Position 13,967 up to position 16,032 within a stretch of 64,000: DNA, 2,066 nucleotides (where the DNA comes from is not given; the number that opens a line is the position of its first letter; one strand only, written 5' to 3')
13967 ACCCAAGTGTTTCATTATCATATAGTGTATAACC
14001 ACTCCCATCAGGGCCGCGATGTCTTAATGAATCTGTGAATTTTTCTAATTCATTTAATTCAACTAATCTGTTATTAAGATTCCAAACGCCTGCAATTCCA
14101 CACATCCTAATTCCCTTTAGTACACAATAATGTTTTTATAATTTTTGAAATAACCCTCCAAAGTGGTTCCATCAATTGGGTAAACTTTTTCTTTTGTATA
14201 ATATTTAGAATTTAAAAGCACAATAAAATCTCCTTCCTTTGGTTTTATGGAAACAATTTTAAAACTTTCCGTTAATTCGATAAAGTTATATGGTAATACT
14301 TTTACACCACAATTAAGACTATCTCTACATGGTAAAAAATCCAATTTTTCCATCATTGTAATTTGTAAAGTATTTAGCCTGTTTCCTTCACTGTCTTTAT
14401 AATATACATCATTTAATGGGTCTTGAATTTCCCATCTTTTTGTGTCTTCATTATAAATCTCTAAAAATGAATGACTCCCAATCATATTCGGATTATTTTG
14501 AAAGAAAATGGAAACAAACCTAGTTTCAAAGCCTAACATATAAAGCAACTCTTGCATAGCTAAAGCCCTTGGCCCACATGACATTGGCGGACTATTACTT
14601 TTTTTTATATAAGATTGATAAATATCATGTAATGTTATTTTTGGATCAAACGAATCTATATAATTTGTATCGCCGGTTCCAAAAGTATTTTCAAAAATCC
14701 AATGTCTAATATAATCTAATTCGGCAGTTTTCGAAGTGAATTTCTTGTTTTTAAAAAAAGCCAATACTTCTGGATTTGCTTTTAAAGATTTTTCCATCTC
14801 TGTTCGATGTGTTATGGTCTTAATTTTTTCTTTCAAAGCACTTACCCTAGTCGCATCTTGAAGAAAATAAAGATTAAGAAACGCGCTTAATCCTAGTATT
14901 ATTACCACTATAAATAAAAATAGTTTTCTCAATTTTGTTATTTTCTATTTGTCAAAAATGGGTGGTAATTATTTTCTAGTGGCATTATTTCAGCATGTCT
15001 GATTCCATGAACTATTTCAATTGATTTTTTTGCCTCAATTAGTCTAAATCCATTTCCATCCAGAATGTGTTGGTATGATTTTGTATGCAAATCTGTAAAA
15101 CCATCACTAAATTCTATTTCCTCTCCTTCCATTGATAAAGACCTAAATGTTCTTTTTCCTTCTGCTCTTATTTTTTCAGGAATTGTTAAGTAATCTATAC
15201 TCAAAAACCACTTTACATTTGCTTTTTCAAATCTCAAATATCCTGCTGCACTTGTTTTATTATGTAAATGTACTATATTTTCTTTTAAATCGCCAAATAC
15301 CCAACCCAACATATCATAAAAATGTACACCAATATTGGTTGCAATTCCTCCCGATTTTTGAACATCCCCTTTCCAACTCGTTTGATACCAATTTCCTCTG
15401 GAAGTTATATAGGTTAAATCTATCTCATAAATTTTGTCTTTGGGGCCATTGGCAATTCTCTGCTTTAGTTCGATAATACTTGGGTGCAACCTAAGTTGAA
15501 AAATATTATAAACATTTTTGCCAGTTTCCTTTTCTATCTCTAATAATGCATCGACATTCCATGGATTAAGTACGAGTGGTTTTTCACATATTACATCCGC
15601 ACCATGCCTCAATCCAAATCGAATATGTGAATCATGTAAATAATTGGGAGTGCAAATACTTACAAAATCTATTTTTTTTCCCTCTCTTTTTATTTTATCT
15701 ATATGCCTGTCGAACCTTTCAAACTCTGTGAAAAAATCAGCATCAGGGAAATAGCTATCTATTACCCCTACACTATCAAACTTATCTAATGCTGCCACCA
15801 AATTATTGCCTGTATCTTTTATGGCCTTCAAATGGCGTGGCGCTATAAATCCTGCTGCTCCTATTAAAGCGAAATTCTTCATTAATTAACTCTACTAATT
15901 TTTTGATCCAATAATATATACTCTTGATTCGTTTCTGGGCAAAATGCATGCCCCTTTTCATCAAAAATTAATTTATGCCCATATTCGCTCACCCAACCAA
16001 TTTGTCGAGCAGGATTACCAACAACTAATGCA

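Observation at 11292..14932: Active/inactive pair of membrane-anchored transglutaminase-like paralogues flanking an AsnB-type amidotransferase inside the glycan locus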

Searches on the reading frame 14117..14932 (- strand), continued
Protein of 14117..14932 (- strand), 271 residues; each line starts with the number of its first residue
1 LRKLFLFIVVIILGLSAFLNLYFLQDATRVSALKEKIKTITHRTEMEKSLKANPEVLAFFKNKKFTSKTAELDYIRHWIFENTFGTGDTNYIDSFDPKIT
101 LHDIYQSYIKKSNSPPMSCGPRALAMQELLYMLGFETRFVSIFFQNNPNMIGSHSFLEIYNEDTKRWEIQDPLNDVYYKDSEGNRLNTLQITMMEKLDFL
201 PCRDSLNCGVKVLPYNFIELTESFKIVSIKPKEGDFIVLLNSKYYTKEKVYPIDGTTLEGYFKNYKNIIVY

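Call 74: search_protein_families(library=ncbifam, proteins=[L041:10828-12786:+, L012:8786-10702:+, L011:1924-3882:+], max_evalue=1e-10)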
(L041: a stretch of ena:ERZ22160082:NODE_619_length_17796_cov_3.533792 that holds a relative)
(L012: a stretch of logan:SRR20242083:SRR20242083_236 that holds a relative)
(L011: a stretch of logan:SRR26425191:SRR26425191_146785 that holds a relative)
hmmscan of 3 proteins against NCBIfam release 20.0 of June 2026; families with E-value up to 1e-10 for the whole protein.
L041:10828-12786:+ (652 aa): 7 families
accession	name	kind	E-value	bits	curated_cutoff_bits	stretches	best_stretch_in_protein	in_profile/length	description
TIGR01536.1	asn_synth_AEB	equivalog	4.4e-111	372.4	267.1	1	2-576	1-513/517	asparagine synthase (glutamine-hydrolyzing)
TIGR03108.1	eps_aminotran_1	hypoth_equivalog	4.3e-99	332.9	816.9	1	1-622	1-602/628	XrtA/PEP-CTERM system amidotransferase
NF033535.1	lass_lactam_cya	exception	3.7e-88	296.7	525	1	1-590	1-607/668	lasso peptide isopeptide bond-forming cyclase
TIGR03104.1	trio_amidotrans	equivalog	2.4e-80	270.4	570.1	1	1-418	1-403/589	N-acetylglutaminylglutamine amidotransferase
NF006949.0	PRK09431.1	equivalog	1.8e-65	221.5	499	1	1-178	1-175/554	asparagine synthase B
NF033561.1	macrolact_Ik_Al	subfamily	6.8e-18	64.6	300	1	135-286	91-235/561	albusnodin/ikarugamycin family macrolactam cyclase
TIGR01134.1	purF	equivalog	3.5e-13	49.7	350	1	45-178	66-209/432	amidophosphoribosyltransferase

L012:8786-10702:+ (638 aa): 7 families
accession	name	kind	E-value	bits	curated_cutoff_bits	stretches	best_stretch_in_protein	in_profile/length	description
TIGR01536.1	asn_synth_AEB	equivalog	3.3e-117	392.6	267.1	1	2-562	1-513/517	asparagine synthase (glutamine-hydrolyzing)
TIGR03108.1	eps_aminotran_1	hypoth_equivalog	1.1e-102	344.7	816.9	2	1-391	1-376/628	XrtA/PEP-CTERM system amidotransferase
NF033535.1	lass_lactam_cya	exception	1.2e-90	304.9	525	2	1-386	1-376/668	lasso peptide isopeptide bond-forming cyclase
TIGR03104.1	trio_amidotrans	equivalog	6.2e-82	275.7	570.1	1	1-443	1-422/589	N-acetylglutaminylglutamine amidotransferase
NF006949.0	PRK09431.1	equivalog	7.2e-71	239.4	499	2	1-170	1-167/554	asparagine synthase B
NF033561.1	macrolact_Ik_Al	subfamily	7.8e-20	71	300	1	126-280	82-229/561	albusnodin/ikarugamycin family macrolactam cyclase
TIGR01134.1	purF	equivalog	3.2e-14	53.1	350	1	43-180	64-211/432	amidophosphoribosyltransferase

L011:1924-3882:+ (652 aa): 7 families
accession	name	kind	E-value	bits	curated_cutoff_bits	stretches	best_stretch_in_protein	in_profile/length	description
TIGR01536.1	asn_synth_AEB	equivalog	2.2e-104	350.3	267.1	1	2-576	1-513/517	asparagine synthase (glutamine-hydrolyzing)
TIGR03108.1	eps_aminotran_1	hypoth_equivalog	2.3e-96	323.9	816.9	2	1-401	1-385/628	XrtA/PEP-CTERM system amidotransferase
NF033535.1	lass_lactam_cya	exception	9.7e-85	285.4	525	2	1-387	1-376/668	lasso peptide isopeptide bond-forming cyclase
TIGR03104.1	trio_amidotrans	equivalog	4.8e-76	256.2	570.1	1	1-391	1-381/589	N-acetylglutaminylglutamine amidotransferase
NF006949.0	PRK09431.1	equivalog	7.3e-66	222.8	499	2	1-169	1-166/554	asparagine synthase B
NF033561.1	macrolact_Ik_Al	subfamily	2.7e-18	65.9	300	1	128-290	84-239/561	albusnodin/ikarugamycin family macrolactam cyclase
TIGR01134.1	purF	equivalog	1.5e-11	44.3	350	1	46-175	67-206/432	amidophosphoribosyltransferase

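Call 76: list_cluster_members(proteins=[P0001, P0005, P0008, P0011, P0012, P0016, P0018, P0020, P0021, P0026])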
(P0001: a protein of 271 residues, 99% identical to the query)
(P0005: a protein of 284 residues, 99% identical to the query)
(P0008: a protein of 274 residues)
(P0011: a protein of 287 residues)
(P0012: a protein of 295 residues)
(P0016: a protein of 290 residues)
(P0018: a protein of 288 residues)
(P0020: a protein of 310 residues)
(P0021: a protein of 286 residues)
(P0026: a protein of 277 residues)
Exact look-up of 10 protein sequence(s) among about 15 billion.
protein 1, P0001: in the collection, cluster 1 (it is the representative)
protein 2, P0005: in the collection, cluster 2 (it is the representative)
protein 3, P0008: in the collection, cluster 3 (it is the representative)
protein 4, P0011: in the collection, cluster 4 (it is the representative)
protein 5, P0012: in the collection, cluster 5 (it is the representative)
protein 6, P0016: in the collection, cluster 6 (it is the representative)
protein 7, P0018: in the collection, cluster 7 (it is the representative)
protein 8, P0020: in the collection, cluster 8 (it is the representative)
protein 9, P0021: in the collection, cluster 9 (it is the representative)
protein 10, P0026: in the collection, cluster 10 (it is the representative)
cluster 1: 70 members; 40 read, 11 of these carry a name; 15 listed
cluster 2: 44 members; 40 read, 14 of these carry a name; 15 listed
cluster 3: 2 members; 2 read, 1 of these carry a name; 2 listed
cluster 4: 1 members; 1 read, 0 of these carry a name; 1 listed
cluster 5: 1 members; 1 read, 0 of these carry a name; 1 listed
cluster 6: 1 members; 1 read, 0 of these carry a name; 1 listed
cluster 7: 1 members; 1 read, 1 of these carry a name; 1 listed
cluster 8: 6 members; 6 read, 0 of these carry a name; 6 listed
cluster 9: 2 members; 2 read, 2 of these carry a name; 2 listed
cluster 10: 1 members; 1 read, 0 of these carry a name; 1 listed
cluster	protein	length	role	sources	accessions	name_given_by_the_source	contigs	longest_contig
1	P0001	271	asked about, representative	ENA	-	-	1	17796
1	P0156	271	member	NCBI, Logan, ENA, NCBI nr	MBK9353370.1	MAG: hypothetical protein IPN09_05170 [Bacteroidetes bacterium] | hypothetical protein [Bacteroidota bacterium]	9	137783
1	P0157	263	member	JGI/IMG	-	hypothetical protein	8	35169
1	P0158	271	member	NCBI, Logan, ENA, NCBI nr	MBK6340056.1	MAG: hypothetical protein IPF63_10835 [Bacteroidetes bacterium] | hypothetical protein [Bacteroidota bacterium]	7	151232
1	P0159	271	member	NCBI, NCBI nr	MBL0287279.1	MAG: hypothetical protein IPQ19_07650 [Bacteroidetes bacterium] | hypothetical protein [Bacteroidota bacterium]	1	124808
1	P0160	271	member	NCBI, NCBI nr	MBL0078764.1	MAG: hypothetical protein IPP53_06490 [Bacteroidetes bacterium] | hypothetical protein [Bacteroidota bacterium]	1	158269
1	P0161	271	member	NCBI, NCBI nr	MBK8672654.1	MAG: hypothetical protein IPN93_06595 [Bacteroidetes bacterium] | hypothetical protein [Bacteroidota bacterium]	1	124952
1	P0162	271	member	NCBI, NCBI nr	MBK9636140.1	MAG: hypothetical protein IPO64_17120 [Bacteroidetes bacterium] | hypothetical protein [Bacteroidota bacterium]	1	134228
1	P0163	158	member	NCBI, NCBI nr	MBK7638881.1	MAG: hypothetical protein IPJ22_02175 [Bacteroidetes bacterium] | hypothetical protein [Bacteroidota bacterium]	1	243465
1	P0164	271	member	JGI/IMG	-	hypothetical protein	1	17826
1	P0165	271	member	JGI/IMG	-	hypothetical protein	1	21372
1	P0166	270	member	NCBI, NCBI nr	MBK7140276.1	MAG: hypothetical protein IPH74_15195 [Bacteroidetes bacterium] | hypothetical protein [Bacteroidota bacterium]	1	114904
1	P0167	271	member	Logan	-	-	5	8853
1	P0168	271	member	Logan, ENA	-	-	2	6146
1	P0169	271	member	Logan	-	-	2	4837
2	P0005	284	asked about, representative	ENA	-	-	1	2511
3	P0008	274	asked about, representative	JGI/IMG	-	hypothetical protein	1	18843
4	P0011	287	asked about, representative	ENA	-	-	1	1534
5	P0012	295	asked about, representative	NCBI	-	-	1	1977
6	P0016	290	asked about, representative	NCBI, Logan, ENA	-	-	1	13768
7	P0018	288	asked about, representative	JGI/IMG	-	hypothetical protein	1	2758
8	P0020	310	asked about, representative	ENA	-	-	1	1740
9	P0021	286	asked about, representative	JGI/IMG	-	hypothetical protein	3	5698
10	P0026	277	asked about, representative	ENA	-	-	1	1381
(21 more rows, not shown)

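Call 83: find_encoding_contigs(protein=P0044, flank=6000, max_places=1)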
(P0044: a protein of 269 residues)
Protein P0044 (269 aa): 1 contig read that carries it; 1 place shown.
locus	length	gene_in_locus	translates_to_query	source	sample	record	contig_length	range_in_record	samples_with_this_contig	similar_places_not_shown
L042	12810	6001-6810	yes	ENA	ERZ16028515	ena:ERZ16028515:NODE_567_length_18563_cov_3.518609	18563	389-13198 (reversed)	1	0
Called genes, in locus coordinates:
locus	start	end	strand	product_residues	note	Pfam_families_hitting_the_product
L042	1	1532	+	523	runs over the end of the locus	-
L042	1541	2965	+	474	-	PF03062:MBOAT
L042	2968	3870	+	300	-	-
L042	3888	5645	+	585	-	PF21211:FkbH_N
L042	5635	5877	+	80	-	PF00550:PP-binding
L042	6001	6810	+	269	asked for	-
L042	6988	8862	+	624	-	PF13522:GATase_6, PF13537:GATase_7, PF00733:Asn_synthase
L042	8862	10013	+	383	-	PF13477:Glyco_trans_4_2, PF13439:Glyco_transf_4, PF00534:Glycos_transf_1, PF13692:Glyco_trans_1_4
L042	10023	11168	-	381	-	-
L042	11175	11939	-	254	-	PF00977:His_biosynth, PF03060:NMO (faint)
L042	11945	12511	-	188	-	PF00117:GATase, PF01174:SNO (weak), PF07722:Peptidase_C26 (weak)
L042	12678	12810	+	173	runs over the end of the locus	?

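Call 84: find_encoding_contigs(protein=P0014, flank=6000, max_places=1)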
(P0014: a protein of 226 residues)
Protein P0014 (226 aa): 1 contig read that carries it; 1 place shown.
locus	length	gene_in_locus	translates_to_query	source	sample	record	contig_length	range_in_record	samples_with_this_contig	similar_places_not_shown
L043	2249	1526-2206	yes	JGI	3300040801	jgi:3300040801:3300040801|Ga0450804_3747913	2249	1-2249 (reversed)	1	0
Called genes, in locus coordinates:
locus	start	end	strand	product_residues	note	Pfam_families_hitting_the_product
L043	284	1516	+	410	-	PF00994:MoCF_biosynth, PF18146:CinA_KH, PF02464:CinA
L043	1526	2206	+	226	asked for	-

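Call 85: find_encoding_contigs(protein=P0023, flank=6000, max_places=1)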
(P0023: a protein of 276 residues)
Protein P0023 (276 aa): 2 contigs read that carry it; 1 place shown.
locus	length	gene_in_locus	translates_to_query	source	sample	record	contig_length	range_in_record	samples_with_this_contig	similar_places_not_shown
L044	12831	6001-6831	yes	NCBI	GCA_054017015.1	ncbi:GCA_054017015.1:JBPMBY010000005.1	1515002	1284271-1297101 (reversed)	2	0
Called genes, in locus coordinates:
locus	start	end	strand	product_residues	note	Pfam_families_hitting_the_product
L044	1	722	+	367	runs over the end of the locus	PF13692:Glyco_trans_1_4 (weak), PF13524:Glyco_trans_1_2 (weak)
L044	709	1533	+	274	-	PF00535:Glycos_transf_2, PF10111:Glyco_tranf_2_2, PF13641:Glyco_tranf_2_3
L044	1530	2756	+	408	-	PF00534:Glycos_transf_1, PF13692:Glyco_trans_1_4 (weak)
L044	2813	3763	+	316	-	PF00535:Glycos_transf_2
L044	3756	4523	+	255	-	PF13489:Methyltransf_23, PF08241:Methyltransf_11 (weak), PF08242:Methyltransf_12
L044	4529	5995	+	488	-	-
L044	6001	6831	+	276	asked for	-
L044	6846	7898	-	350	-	-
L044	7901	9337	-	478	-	PF03062:MBOAT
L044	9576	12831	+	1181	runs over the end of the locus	PF00801:PKD, PF18911:PKD_4, PF08329:ChitinaseA_N (faint), PF18911:PKD_4, PF18962:Por_Secre_tail (weak)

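Call 86: find_encoding_contigs(protein=P0025, flank=6000, max_places=1)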
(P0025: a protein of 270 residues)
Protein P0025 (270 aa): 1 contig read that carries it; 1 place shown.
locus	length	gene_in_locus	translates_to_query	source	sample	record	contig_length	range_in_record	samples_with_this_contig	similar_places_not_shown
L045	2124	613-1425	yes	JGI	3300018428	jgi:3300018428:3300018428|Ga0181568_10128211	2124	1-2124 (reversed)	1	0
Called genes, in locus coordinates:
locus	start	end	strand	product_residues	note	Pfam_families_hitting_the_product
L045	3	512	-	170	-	?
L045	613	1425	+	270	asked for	-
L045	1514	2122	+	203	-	?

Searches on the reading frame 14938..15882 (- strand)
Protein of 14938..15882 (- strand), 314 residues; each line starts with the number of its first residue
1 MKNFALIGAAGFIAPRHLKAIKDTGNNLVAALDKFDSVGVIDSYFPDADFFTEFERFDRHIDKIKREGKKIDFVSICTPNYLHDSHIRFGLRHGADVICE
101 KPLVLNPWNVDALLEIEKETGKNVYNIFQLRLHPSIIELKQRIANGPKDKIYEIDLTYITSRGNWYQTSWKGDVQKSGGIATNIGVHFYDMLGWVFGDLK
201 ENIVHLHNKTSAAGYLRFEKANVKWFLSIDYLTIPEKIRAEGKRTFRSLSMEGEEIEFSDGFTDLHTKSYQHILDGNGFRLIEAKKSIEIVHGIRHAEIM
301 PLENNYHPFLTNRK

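Call 4: search_protein_families(library=pfam, proteins=[window:14938-15882:-], max_evalue=1)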
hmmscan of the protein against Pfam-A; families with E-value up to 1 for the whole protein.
window:14938-15882:- (314 aa): 3 families
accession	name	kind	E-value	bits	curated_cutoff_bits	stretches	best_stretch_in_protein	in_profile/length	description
PF01408.29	GFO_IDH_MocA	-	3.7e-19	70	24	1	3-125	2-117/120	Oxidoreductase family, NAD-binding Rossmann fold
PF02894.22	GFO_IDH_MocA_C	-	3.2e-13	50.4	22.9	1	140-223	1-96/218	Oxidoreductase family, C-terminal alpha/beta domain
PF22725.1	GFO_IDH_MocA_C3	-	2.8e-08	34.2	27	1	138-209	3-75/124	GFO/IDH/MocA C-terminal domain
